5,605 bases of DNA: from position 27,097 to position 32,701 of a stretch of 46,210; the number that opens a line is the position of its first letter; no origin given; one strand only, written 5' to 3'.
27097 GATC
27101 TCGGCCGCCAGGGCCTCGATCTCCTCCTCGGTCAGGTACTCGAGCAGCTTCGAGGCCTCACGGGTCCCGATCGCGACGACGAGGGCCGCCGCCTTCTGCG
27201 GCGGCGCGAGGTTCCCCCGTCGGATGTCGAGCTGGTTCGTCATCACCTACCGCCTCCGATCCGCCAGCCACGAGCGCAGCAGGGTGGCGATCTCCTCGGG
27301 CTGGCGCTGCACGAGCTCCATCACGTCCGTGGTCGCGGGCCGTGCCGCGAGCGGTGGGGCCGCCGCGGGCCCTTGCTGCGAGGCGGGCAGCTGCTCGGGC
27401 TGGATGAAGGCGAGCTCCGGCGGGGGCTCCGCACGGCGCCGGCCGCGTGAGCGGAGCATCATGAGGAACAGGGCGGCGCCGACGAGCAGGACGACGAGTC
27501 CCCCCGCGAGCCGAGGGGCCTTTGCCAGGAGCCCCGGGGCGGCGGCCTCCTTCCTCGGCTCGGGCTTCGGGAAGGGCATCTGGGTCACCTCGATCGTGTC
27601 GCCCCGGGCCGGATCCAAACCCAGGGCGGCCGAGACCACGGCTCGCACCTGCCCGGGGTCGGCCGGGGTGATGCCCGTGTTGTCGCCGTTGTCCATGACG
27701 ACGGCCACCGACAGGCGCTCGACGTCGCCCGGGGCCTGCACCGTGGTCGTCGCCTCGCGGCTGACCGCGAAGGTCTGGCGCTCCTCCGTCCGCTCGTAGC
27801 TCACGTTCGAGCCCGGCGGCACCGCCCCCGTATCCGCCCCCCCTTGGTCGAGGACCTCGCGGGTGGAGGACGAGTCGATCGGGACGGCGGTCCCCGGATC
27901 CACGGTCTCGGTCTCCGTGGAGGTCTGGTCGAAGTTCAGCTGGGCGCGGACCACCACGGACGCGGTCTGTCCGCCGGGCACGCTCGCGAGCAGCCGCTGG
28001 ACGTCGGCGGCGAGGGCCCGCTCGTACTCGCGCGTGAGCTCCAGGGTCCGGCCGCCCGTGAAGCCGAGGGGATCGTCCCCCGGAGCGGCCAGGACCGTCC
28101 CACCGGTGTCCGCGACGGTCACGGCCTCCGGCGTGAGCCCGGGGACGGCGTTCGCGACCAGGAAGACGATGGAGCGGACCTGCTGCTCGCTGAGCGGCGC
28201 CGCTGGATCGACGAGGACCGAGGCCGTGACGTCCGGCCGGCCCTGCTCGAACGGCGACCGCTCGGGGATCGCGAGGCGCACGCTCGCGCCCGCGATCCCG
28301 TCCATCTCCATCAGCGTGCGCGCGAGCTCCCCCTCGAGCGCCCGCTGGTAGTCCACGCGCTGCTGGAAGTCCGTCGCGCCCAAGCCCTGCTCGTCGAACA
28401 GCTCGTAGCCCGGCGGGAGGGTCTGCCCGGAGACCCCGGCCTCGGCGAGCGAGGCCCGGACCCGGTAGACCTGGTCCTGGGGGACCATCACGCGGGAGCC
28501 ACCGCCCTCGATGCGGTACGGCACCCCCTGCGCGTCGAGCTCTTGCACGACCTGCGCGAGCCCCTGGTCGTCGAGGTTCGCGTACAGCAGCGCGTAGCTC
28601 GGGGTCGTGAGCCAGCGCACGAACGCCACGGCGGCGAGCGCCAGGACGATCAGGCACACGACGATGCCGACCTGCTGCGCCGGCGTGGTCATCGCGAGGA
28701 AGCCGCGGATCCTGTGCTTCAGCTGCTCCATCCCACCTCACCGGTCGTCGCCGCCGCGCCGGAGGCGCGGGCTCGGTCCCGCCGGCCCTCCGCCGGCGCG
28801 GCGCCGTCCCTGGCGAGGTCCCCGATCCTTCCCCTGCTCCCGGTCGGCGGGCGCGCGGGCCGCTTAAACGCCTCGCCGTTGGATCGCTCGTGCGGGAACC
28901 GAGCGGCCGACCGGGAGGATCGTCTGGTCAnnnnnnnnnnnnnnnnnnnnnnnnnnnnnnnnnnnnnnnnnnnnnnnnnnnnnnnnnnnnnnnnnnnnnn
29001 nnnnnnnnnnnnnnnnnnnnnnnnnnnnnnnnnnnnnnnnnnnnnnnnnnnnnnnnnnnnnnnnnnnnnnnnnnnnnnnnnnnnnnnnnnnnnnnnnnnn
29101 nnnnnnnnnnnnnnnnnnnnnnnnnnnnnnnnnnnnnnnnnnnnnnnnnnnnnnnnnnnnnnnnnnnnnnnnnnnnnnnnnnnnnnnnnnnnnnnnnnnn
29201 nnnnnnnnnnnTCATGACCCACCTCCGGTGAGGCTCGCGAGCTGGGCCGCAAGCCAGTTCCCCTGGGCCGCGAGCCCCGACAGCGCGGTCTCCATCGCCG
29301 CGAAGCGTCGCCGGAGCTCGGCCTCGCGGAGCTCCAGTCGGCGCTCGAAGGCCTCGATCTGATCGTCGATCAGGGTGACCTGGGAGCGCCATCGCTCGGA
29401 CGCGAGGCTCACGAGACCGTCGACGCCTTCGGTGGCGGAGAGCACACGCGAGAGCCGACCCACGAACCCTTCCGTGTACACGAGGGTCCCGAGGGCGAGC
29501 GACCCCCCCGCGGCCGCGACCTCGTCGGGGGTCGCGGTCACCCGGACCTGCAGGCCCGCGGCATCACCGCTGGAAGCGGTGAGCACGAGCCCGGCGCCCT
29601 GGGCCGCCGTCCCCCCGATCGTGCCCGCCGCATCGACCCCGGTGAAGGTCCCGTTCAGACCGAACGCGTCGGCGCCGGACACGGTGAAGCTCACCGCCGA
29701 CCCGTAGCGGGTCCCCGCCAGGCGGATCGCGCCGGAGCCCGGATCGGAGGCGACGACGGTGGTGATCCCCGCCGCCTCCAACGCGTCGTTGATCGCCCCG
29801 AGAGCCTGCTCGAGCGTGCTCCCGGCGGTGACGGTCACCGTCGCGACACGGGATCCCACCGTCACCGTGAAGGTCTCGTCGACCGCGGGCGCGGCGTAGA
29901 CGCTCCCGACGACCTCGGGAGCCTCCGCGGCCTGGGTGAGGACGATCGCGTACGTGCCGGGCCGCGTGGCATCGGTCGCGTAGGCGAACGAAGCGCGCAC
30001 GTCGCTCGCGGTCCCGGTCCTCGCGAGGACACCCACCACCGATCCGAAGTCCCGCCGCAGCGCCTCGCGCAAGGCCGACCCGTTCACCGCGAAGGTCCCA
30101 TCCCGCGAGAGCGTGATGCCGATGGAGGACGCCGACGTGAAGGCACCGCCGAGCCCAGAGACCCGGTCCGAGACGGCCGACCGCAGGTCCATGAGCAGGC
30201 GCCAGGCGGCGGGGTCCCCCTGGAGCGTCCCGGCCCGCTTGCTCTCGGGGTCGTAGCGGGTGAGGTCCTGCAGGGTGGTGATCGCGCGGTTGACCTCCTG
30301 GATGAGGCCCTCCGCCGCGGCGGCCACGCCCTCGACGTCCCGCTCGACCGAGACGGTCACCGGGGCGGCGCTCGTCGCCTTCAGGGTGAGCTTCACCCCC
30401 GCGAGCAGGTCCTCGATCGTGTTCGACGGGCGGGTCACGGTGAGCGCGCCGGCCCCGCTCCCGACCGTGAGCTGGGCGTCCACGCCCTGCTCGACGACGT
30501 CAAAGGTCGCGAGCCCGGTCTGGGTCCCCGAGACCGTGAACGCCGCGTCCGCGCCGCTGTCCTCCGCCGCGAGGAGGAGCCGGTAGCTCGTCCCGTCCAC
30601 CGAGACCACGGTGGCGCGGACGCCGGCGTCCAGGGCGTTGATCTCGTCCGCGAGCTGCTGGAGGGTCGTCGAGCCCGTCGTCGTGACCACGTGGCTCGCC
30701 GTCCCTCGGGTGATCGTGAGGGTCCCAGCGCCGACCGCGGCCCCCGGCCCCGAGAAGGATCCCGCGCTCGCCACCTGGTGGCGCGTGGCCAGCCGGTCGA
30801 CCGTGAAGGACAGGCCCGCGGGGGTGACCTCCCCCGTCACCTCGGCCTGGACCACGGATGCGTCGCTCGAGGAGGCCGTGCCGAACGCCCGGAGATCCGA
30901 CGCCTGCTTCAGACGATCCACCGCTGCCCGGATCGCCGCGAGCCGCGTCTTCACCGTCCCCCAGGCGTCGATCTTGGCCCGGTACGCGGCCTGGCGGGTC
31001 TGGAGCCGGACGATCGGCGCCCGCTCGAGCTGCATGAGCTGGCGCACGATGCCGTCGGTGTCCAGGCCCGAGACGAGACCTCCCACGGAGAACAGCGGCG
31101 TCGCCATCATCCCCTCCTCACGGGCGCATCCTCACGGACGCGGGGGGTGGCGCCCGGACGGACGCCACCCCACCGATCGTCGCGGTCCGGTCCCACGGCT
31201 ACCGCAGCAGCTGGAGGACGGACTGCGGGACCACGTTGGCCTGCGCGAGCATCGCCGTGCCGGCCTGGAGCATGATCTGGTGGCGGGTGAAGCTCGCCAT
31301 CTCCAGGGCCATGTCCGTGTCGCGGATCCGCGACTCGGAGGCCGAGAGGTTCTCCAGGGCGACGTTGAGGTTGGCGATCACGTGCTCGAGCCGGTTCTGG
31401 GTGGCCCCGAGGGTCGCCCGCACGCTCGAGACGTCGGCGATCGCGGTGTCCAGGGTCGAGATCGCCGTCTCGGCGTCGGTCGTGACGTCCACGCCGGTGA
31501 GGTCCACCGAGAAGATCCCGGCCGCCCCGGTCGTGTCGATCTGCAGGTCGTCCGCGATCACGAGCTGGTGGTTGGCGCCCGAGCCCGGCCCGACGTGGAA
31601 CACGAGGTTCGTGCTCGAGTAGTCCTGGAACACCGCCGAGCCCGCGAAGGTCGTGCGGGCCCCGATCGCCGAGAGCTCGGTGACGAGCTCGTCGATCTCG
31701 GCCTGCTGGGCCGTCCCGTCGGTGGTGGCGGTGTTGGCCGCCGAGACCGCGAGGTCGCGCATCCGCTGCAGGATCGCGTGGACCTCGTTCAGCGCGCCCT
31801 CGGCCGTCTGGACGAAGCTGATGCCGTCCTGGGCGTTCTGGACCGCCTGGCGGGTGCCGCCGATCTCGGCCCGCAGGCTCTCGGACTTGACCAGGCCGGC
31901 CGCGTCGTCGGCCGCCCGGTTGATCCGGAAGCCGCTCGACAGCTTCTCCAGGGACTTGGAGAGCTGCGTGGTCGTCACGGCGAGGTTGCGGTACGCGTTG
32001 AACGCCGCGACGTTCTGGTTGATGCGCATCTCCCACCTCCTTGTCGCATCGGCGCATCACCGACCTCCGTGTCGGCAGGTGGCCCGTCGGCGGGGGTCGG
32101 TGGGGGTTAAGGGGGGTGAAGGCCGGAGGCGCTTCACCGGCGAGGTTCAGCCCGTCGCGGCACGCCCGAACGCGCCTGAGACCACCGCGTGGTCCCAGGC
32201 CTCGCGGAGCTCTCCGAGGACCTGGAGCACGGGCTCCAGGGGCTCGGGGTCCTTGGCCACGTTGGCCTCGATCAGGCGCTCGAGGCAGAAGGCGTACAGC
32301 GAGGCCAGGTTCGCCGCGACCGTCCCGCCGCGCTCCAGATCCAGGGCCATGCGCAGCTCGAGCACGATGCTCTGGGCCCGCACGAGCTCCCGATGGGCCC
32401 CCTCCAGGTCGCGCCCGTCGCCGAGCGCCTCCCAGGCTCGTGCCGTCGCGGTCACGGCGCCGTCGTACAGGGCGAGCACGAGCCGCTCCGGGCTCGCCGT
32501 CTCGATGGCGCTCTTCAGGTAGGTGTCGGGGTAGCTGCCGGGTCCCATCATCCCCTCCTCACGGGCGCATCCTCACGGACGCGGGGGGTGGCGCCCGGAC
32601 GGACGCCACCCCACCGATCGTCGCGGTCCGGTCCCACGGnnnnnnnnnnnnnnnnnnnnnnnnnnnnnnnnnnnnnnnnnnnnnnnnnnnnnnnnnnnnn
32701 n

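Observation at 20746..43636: Recurrent bipartite motif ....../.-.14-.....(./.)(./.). in front of nine transcription units: a candidate local FliA (sigma-28) promoter consensus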

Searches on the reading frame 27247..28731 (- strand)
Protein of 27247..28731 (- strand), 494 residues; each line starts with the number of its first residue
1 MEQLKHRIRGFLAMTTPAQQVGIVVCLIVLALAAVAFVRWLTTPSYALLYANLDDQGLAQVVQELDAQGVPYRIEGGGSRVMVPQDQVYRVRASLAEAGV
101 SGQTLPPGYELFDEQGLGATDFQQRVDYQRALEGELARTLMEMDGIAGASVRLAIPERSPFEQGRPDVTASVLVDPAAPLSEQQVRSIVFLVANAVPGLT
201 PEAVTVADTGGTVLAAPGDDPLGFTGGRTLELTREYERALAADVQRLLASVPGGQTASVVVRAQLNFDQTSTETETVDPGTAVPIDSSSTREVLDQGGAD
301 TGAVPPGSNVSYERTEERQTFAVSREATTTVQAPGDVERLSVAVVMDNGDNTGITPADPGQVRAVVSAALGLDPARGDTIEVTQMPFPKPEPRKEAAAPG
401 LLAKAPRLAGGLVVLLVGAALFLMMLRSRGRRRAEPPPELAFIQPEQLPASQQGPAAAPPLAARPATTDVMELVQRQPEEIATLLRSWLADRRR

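Call 10: search_protein_families(library=pfam, proteins=[window:27247-28731:-], max_evalue=0.01)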
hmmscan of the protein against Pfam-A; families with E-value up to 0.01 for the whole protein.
window:27247-28731:- (494 aa): 2 families
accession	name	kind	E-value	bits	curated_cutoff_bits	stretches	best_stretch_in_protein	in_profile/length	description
PF01514.23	YscJ_FliF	-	7.1e-57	192.6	24.4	1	42-215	2-178/179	Secretory protein of YscJ/FliF family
PF08345.17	YscJ_FliF_C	-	3.3e-29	102.7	23.8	1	248-387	1-147/147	Flagellar M-ring protein C-terminal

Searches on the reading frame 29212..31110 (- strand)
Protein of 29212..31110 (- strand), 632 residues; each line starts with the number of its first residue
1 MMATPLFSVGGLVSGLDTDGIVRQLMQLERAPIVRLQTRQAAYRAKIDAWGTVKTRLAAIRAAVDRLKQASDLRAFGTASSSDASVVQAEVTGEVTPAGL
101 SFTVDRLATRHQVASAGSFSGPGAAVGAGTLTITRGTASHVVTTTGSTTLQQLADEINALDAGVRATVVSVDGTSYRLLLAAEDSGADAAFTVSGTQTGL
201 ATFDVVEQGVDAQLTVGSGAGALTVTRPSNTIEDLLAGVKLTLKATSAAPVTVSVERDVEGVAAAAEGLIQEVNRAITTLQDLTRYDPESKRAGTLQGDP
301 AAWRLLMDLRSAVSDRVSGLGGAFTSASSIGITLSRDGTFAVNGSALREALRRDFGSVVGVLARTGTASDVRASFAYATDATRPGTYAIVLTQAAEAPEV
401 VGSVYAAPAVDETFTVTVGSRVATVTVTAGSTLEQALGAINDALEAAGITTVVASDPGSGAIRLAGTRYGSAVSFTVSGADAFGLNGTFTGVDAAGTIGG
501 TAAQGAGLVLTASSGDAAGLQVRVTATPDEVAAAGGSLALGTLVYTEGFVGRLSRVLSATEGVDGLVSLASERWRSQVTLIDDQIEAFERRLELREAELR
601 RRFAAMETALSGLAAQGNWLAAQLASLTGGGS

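Call 10: search_protein_families(library=pfam, proteins=[window:29212-31110:-], max_evalue=0.01)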
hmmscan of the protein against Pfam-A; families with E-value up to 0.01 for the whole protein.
window:29212-31110:- (632 aa): 3 families
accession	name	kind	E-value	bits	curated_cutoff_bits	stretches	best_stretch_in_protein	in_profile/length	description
PF07195.17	FliD_C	-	5.6e-34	118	25.4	1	211-612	3-233/236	Flagellar hook-associated protein 2 C-terminus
PF02465.23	FliD_N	-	9.8e-22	77.9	24.8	1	14-111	1-97/97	Flagellar hook-associated protein 2 N-terminus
PF07196.18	Flagellin_IN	-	2e-06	28.3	22.7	1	130-182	1-53/55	Flagellin hook IN motif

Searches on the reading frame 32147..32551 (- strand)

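Call 10: search_protein_families(library=pfam, proteins=[window:32147-32551:-], max_evalue=0.01)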
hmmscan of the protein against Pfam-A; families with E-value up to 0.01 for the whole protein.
window:32147-32551:- (134 aa): 1 family
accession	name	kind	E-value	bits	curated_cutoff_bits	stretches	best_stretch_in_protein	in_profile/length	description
PF02561.19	FliS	-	1.9e-35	122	26.7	1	10-122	3-114/115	Flagellar protein FliS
